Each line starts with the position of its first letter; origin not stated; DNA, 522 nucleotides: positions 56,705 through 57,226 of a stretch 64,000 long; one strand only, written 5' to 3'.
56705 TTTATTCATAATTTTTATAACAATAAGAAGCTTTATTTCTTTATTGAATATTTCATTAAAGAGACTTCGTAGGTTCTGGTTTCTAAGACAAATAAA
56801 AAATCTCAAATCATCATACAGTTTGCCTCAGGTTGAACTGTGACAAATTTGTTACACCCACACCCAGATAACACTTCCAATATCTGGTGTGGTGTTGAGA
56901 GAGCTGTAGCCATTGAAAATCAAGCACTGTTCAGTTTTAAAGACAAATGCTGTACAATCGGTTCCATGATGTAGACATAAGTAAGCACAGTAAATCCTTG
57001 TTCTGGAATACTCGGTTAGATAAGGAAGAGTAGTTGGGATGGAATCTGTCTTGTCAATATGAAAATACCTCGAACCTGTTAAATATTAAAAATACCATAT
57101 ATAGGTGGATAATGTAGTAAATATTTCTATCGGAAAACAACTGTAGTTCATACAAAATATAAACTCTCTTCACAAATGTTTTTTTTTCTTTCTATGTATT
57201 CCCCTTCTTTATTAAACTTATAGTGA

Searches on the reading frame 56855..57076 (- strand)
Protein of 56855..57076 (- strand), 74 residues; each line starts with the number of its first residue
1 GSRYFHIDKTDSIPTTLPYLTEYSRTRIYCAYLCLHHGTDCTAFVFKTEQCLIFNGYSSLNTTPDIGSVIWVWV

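Call 57: search_protein_families(library=pfam, alignment_id=A3, max_evalue=10)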
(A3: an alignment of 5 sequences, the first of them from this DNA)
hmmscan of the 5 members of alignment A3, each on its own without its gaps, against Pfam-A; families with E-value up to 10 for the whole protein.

A. member 1, seq(74 aa): 2 families
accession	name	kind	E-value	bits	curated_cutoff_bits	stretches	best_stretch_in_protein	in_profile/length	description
PF08276.17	PAN_2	-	0.017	15.7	21.1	1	12-56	15-62/67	PAN-like domain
PF03491.18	5HT_transport_N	-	0.11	13.1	23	1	47-61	14-28/41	Serotonin (5-HT) neurotransmitter transporter, N-terminus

B. families by the number of members that match (of 5 scanned): 7 families
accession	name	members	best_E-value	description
PF08276.17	PAN_2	4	0.00041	PAN-like domain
PF14295.12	PAN_4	2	0.0019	PAN domain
PF00024.32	PAN_1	2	0.0036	PAN domain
PF08277.18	PAN_3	2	0.0082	PAN-like domain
PF14599.11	zinc_ribbon_6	1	0.029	Zinc-ribbon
PF03491.18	5HT_transport_N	1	0.11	Serotonin (5-HT) neurotransmitter transporter, N-terminus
PF23070.1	DUF7043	1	0.11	Domain of unknown function (DUF7043)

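Call 58: search_solved_structures(query=A3, max_evalue=10, show_alignments=2)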
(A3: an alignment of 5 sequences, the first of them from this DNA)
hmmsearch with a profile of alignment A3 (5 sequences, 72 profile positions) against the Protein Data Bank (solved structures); distinct sequences matched with E-value up to 10: 6.
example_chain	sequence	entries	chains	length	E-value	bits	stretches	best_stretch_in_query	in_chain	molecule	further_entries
1gmn_A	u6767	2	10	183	0.0025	21.4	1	18-60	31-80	HEPATOCYTE GROWTH FACTOR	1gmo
2hgf_A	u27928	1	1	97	0.0025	21.4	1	18-60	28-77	HEPATOCYTE GROWTH FACTOR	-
3hms_A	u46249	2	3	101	0.0027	21.3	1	18-60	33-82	Hepatocyte growth factor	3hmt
7mob_A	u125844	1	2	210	0.0078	19.8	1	18-60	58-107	Hepatocyte growth factor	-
3hmr_A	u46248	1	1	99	0.069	16.8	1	19-62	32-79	Hepatocyte growth factor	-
6ttu_T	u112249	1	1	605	0.52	14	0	25-52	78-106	F-box/WD repeat-containing protein 1A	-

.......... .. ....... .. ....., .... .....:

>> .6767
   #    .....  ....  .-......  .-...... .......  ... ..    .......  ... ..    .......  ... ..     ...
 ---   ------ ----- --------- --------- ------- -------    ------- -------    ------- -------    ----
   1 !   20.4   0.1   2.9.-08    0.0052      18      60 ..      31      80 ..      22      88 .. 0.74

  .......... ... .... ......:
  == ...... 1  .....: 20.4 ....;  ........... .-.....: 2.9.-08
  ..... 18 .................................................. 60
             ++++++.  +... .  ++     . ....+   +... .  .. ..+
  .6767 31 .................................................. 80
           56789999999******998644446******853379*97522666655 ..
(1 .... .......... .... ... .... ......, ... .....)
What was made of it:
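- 56852..57075 (-): Exon G: last coding exon. Encodes a four-cysteine PAN/apple-like domain and the TAA stop. Matches to PAN families are below threshold; the HGF N domain matches at E 0.0025 (calls 57, 58).
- On PAN/apple domain (C-terminal exon G): A profile of five sequences hits the HGF N domain at E 0.0025, with three of the four cysteines aligned (calls 57, 58).
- C-terminus: PAN-like signal (calls 57, 58).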
